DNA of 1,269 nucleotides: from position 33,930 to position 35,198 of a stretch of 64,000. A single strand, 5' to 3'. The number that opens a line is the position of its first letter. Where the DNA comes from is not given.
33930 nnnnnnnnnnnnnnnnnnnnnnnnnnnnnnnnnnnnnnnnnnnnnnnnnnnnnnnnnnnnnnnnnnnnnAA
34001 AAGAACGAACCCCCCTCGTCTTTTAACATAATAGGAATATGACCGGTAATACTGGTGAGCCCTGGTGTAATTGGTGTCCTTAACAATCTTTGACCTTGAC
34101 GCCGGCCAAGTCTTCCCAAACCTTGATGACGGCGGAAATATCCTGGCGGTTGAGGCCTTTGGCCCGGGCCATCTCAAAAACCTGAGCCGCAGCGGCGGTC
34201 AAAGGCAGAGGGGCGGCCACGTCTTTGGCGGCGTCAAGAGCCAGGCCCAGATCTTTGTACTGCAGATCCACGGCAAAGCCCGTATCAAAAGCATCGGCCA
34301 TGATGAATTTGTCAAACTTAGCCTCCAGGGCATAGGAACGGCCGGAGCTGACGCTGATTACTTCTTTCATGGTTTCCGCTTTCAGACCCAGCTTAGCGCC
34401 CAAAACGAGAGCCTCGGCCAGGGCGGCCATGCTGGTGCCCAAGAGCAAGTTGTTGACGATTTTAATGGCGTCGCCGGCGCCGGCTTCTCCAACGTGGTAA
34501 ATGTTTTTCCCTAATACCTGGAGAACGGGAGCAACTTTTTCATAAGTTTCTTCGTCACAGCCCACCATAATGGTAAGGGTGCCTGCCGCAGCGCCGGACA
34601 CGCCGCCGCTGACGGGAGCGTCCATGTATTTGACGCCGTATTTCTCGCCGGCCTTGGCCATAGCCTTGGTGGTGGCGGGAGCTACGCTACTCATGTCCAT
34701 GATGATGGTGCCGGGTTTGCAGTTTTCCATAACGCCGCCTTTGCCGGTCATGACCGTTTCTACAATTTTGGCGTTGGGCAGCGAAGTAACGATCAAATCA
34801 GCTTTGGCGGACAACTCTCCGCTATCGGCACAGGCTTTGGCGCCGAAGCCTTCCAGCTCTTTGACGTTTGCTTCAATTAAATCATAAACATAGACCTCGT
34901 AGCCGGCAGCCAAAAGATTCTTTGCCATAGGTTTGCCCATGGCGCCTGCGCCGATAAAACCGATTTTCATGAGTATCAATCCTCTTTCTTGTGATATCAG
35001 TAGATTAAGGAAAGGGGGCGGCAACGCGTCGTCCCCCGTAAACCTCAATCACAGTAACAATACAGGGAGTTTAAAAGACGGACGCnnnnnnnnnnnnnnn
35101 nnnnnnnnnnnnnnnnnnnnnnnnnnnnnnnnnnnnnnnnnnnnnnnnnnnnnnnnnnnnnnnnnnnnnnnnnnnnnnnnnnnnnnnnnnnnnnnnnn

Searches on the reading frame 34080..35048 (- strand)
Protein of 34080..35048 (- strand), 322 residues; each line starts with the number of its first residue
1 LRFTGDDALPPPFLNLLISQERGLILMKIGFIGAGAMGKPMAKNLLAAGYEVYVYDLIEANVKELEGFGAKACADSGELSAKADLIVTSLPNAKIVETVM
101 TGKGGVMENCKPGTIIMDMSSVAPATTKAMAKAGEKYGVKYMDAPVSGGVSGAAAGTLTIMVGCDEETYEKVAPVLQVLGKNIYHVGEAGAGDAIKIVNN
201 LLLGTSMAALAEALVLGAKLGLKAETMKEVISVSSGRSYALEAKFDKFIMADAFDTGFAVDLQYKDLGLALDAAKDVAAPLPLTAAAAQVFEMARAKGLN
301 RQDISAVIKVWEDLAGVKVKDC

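Call 8: search_protein_families(library=pfam, proteins=[window:34080-35048:-])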
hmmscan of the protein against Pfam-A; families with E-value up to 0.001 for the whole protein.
window:34080-35048:- (322 aa): 5 families
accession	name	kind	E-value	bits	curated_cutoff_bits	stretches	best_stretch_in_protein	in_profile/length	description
PF03446.21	NAD_binding_2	-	5.7e-51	173.2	21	1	28-187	1-161/161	NAD binding domain of 6-phosphogluconate dehydrogenase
PF14833.11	NAD_binding_11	-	7.3e-40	136.5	30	1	190-311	1-122/122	NAD-binding of NADP-dependent 3-hydroxyisobutyrate dehydrogenase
PF03807.23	F420_oxidored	-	4.8e-09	37.1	21.6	1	28-99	1-76/94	NADP oxidoreductase coenzyme F420-dependent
PF02826.25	2-Hacid_dh_C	-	3.8e-08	33.4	25.1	1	27-133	37-140/178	D-isomer specific 2-hydroxyacid dehydrogenase, NAD binding domain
PF02737.24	3HCDH_N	-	6.5e-05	23.4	22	1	28-66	1-39/180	3-hydroxyacyl-CoA dehydrogenase, NAD binding domain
